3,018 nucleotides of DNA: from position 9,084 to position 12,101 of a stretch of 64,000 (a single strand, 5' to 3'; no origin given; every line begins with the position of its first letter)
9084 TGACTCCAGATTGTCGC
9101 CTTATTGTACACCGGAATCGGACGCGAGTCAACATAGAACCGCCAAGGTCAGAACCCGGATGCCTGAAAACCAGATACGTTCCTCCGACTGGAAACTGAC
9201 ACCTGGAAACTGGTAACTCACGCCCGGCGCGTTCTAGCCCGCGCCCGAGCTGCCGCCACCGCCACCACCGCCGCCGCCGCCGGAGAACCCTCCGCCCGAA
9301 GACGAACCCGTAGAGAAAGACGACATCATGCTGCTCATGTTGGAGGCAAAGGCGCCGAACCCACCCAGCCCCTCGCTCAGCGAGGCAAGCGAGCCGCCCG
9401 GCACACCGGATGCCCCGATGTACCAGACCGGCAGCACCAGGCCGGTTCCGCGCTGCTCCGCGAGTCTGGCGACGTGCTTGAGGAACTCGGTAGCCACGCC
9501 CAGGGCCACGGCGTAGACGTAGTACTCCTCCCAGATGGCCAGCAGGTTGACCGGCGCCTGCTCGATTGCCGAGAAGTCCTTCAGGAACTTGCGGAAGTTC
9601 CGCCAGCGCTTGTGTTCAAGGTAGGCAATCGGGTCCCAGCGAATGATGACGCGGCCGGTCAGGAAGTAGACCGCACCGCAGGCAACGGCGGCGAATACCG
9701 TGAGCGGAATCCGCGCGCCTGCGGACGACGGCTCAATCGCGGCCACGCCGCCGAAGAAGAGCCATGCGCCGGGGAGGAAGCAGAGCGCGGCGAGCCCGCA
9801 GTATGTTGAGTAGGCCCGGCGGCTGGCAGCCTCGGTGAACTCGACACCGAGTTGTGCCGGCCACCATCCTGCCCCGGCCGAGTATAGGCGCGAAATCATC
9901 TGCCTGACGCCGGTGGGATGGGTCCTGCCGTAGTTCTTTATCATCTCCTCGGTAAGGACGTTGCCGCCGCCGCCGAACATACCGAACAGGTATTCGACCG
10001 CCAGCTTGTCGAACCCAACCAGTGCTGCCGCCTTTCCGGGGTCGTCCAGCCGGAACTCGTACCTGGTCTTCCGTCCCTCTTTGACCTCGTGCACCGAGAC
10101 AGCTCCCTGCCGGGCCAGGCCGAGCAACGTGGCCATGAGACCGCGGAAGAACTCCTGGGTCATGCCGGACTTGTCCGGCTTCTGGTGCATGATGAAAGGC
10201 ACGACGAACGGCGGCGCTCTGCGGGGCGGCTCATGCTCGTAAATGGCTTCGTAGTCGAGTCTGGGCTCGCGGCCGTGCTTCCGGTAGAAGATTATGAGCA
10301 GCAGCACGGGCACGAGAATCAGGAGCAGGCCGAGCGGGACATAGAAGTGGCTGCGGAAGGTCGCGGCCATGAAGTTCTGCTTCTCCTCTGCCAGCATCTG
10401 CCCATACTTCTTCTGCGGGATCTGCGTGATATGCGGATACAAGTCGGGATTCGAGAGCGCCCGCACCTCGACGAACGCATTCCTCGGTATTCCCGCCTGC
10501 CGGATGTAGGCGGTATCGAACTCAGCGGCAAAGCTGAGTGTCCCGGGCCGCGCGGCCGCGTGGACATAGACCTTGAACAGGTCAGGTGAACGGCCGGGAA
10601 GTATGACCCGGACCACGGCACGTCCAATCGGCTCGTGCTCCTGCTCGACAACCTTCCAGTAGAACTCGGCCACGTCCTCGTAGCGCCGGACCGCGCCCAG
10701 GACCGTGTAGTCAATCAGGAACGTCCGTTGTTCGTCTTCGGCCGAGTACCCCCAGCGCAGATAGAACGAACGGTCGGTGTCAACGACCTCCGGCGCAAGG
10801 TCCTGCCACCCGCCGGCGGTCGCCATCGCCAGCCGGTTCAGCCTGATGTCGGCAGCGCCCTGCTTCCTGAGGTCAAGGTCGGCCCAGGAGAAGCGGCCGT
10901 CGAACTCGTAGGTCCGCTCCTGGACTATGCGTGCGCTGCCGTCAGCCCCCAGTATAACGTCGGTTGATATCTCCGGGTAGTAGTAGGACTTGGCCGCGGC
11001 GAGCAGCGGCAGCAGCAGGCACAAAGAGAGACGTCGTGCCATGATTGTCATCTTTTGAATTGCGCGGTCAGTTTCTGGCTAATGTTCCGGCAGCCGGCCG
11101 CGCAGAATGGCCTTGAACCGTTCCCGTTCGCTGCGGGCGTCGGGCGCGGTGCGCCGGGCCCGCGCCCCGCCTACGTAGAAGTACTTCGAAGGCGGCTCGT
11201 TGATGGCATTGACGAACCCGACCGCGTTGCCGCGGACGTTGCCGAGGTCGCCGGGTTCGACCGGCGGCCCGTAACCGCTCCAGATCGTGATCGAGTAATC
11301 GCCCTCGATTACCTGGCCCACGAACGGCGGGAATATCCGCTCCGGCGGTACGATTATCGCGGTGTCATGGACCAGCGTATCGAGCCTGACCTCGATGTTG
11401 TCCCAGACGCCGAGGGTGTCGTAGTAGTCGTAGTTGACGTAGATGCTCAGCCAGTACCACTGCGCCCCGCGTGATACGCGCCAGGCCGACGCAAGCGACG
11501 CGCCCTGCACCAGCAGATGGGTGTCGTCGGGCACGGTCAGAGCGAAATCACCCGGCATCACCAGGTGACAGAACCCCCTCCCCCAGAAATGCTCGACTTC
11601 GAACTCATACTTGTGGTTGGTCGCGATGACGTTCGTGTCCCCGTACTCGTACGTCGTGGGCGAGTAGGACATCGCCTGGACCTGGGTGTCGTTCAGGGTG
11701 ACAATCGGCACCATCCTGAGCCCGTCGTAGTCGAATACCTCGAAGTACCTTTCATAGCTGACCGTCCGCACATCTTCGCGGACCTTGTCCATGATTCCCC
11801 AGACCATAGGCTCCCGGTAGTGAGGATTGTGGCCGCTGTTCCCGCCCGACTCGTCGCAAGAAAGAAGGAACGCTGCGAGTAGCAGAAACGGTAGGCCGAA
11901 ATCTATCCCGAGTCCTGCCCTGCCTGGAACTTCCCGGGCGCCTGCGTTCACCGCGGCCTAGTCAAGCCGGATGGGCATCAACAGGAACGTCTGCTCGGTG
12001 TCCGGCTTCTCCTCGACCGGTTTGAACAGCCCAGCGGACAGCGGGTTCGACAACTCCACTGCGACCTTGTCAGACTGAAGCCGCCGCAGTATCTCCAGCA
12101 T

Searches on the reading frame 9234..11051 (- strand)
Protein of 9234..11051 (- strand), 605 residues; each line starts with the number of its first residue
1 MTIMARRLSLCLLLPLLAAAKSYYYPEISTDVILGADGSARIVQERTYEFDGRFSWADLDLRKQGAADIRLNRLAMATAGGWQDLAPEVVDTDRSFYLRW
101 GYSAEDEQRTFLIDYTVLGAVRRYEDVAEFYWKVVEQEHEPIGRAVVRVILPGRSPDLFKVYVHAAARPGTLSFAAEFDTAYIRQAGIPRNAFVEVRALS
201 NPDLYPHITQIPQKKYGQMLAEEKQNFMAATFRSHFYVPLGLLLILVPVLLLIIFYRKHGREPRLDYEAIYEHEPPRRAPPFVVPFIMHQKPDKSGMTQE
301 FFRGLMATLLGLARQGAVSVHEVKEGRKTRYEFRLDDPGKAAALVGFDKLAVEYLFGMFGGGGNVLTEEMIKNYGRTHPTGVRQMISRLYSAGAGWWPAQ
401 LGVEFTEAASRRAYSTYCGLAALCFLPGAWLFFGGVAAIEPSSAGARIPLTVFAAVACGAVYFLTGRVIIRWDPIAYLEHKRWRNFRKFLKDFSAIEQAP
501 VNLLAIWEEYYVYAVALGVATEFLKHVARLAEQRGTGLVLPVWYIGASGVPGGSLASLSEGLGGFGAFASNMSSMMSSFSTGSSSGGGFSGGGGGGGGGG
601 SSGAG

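Call 4: search_protein_families(library=pfam, proteins=[window:9234-11051:-], max_evalue=1)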
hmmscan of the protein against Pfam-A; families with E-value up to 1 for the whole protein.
window:9234-11051:- (605 aa): 2 families
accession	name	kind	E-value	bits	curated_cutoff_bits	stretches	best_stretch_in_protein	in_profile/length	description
PF20990.2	DUF2207_C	-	3.4e-32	112.5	33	1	269-525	2-245/247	Predicted membrane protein (DUF2207) C-terminal domain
PF09972.14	DUF2207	-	3.3e-19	70.2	24.4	1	28-199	5-171/172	Predicted membrane protein (DUF2207) N-terminal domain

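Call 54: find_homologous_proteins(query=window:9234-11051:-, max_evalue=1e-30)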
Query window:9234-11051:- (605 aa): 101 proteins with E <= 1e-30 among 8000 candidates.
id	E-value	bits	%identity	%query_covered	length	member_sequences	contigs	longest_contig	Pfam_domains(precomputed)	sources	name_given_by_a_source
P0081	0.0e+0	1373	100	100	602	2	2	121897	PF20990.3,PF09972.15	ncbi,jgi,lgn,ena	-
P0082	0.0e+0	1236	89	94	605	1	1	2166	PF20990.3,PF09972.15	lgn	-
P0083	0.0e+0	1192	85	92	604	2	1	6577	PF20990.3,PF09972.15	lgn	-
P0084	0.0e+0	1191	85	90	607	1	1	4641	PF20990.3,PF09972.15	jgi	jgi:uncharacterized membrane protein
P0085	0.0e+0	1176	84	95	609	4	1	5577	PF20990.3,PF09972.15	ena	-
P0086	0.0e+0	1175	83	90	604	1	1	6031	PF20990.3,PF09972.15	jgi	jgi:uncharacterized membrane protein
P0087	0.0e+0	1174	84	90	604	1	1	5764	PF20990.3,PF09972.15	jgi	jgi:uncharacterized membrane protein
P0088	0.0e+0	1172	83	95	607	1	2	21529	PF20990.3,PF09972.15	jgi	-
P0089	0.0e+0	1171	83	90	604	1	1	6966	PF20990.3,PF09972.15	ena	-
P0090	0.0e+0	1169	83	94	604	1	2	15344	PF20990.3,PF09972.15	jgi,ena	-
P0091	0.0e+0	1166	83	90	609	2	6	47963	PF20990.3,PF09972.15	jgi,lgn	-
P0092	0.0e+0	1165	82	94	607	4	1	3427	PF20990.3,PF09972.15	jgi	-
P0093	0.0e+0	1160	82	90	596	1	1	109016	PF20990.3,PF09972.15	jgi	jgi:uncharacterized membrane protein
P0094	0.0e+0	1157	82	94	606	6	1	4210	PF20990.3,PF09972.15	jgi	-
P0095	0.0e+0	1148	82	90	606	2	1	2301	PF20990.3,PF09972.15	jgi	jgi:uncharacterized membrane protein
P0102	0.0e+0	1110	79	97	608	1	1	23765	PF20990.3,PF09972.15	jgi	jgi:uncharacterized membrane protein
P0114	2.0e-257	874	62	94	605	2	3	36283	PF20990.3,PF09972.15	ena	-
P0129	4.0e-224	764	59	93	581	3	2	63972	PF20990.3,PF09972.15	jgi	jgi:uncharacterized membrane protein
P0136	2.5e-202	692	51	95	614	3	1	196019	PF20990.3,PF09972.15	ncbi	-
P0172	9.4e-176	604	46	93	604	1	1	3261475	PF20990.3,PF09972.15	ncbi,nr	ncbi:MAG: DUF2207 domain-containing protein [candidate division WOR-3 bacterium]|nr:MAG: DUF2207 dom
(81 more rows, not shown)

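Call 55: find_encoding_contigs(protein=P0129, flank=5000, max_places=1)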
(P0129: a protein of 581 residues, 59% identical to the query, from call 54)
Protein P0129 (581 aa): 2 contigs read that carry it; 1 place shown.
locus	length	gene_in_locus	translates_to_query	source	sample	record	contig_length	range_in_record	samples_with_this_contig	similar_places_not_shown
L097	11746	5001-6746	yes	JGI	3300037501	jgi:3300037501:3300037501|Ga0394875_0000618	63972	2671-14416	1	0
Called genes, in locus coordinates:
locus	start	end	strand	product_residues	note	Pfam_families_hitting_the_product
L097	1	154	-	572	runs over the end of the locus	PF01555:N6_N4_Mtase, PF18780:HNH_repeat (weak)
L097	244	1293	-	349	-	PF24447:RE_BanI, PF26568:RE_BanI_C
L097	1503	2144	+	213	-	-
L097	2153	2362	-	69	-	PF10047:DUF2281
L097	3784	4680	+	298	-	PF03747:ADP_ribosyl_GH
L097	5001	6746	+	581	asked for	PF09972:DUF2207, PF20990:DUF2207_C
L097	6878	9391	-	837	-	PF01364:Peptidase_C25 (weak)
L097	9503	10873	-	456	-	-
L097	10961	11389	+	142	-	PF17792:ThiD2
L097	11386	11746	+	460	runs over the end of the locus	-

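Call 56: find_encoding_contigs(protein=P0136, flank=5000, max_places=1)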
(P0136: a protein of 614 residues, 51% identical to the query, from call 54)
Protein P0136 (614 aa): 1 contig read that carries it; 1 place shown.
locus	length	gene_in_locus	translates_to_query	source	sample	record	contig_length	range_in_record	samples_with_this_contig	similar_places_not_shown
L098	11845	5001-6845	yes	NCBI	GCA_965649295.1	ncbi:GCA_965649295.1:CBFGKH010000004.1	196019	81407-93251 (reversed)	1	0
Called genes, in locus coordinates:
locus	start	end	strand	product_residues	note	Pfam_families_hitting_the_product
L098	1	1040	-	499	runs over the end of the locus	PF07969:Amidohydro_3, PF01979:Amidohydro_1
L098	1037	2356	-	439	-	PF05958:tRNA_U5-meth_tr, PF05175:MTS, PF03602:Cons_hypoth95 (weak), PF09445:Methyltransf_15 (weak), PF13649:Methyltransf_25, PF13847:Methyltransf_31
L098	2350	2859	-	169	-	PF04390:LptE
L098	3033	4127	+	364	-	PF00712:DNA_pol3_beta, PF02767:DNA_pol3_beta_2, PF02768:DNA_pol3_beta_3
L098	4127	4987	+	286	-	-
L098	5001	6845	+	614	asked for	PF09972:DUF2207, PF20990:DUF2207_C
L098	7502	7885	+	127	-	PF01551:Peptidase_M23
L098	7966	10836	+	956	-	PF03130:HEAT_PBS (faint), PF02985:HEAT (faint), PF13646:HEAT_2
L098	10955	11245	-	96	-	-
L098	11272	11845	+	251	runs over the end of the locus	PF04480:DUF559, PF18741:MTES_1575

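Call 57: find_encoding_contigs(protein=P0172, flank=5000, max_places=1)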
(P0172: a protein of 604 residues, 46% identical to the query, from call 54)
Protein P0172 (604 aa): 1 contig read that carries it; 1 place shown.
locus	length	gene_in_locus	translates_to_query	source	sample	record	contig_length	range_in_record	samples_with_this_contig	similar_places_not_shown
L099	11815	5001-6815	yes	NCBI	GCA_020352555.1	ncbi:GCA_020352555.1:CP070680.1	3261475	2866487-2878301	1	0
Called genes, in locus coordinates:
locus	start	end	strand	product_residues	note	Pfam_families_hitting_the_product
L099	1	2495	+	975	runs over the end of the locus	PF00041:fn3 (faint), PF25788:Ig_Rha78A_N (faint), PF22494:choice_anch_I (faint), PF10282:Lactonase (faint), PF21783:YNCE (faint), PF25174:Beta-prop_THOC3 (faint)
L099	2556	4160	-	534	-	PF13860:FlgD_ig, PF18962:Por_Secre_tail (faint)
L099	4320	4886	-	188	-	-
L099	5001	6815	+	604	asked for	PF09972:DUF2207, PF20990:DUF2207_C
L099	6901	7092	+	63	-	PF00578:AhpC-TSA (weak)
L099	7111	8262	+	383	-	-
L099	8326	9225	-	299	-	PF01545:Cation_efflux, PF16916:ZT_dimer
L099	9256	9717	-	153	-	PF00583:Acetyltransf_1, PF13673:Acetyltransf_10 (weak), PF13508:Acetyltransf_7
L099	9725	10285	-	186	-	PF13517:FG-GAP_3 (faint)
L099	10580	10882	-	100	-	PF13517:FG-GAP_3 (faint)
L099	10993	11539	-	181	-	-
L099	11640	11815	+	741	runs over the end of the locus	PF00082:Peptidase_S8, PF13860:FlgD_ig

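Call 58: find_encoding_contigs(protein=P0102, flank=4000, max_places=1)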
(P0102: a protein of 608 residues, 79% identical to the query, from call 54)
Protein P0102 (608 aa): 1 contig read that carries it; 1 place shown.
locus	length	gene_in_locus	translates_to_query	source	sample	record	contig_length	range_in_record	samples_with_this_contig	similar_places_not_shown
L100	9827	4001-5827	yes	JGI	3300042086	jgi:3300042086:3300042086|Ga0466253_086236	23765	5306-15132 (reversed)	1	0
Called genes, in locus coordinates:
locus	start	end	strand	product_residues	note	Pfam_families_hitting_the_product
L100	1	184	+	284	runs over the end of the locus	PF02737:3HCDH_N, PF00725:3HCDH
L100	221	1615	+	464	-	PF13742:tRNA_anti_2, PF01336:tRNA_anti-codon, PF02601:Exonuc_VII_L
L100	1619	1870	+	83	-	PF02609:Exonuc_VII_S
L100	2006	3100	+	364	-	PF00712:DNA_pol3_beta, PF02767:DNA_pol3_beta_2, PF02768:DNA_pol3_beta_3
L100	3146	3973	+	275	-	-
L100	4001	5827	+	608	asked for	PF09972:DUF2207, PF20990:DUF2207_C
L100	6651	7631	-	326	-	PF13676:TIR_2, PF08937:ThsB_TIR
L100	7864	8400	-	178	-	PF13676:TIR_2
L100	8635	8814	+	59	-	-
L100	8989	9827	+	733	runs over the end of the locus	PF08309:LVIVD (weak), PF18962:Por_Secre_tail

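Call 59: find_encoding_contigs(protein=P0114, flank=4000, max_places=2)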
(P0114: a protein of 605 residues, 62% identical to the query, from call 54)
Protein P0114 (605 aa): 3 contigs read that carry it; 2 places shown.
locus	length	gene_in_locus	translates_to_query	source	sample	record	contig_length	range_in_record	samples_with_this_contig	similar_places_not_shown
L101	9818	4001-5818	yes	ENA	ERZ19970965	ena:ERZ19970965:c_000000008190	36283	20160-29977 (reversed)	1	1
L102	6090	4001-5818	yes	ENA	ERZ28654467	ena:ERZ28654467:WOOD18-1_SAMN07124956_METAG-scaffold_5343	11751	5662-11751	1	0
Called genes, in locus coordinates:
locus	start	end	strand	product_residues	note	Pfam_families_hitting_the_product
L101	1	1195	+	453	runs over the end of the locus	PF13742:tRNA_anti_2, PF01336:tRNA_anti-codon, PF02601:Exonuc_VII_L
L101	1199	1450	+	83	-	PF02609:Exonuc_VII_S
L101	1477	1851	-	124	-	PF00072:Response_reg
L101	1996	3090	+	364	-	PF00712:DNA_pol3_beta, PF02767:DNA_pol3_beta_2, PF02768:DNA_pol3_beta_3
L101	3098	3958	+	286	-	-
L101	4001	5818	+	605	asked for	PF09972:DUF2207, PF20990:DUF2207_C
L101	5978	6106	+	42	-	-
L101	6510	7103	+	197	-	PF01551:Peptidase_M23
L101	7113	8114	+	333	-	-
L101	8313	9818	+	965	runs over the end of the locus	PF13646:HEAT_2 (faint)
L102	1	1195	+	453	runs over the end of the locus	PF13742:tRNA_anti_2, PF01336:tRNA_anti-codon, PF02601:Exonuc_VII_L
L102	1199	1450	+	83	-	PF02609:Exonuc_VII_S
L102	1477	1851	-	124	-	PF00072:Response_reg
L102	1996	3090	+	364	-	PF00712:DNA_pol3_beta, PF02767:DNA_pol3_beta_2, PF02768:DNA_pol3_beta_3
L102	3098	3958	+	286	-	-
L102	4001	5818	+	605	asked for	PF09972:DUF2207, PF20990:DUF2207_C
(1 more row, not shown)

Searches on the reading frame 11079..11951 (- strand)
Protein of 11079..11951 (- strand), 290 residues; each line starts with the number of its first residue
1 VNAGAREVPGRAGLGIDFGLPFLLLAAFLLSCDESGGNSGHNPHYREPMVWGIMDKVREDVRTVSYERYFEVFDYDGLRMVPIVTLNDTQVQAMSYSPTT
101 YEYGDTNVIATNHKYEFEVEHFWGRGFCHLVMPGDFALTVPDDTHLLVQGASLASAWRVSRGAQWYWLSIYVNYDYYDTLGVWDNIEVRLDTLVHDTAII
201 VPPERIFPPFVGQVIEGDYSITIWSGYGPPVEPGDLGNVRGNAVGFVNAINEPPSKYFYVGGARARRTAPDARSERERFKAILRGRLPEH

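Call 4: search_protein_families(library=pfam, proteins=[window:11079-11951:-], max_evalue=1)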
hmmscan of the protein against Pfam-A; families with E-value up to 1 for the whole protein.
window:11079-11951:- (290 aa): 2 families
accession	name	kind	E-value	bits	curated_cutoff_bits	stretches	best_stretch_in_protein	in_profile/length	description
PF19022.5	DUF5748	-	0.029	15.2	25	1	67-115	29-77/101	Family of unknown function (DUF5748)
PF05506.17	PLipase_C_C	-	0.11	13.8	24.4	1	146-177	43-74/80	Bacterial phospholipase C, C-terminal domain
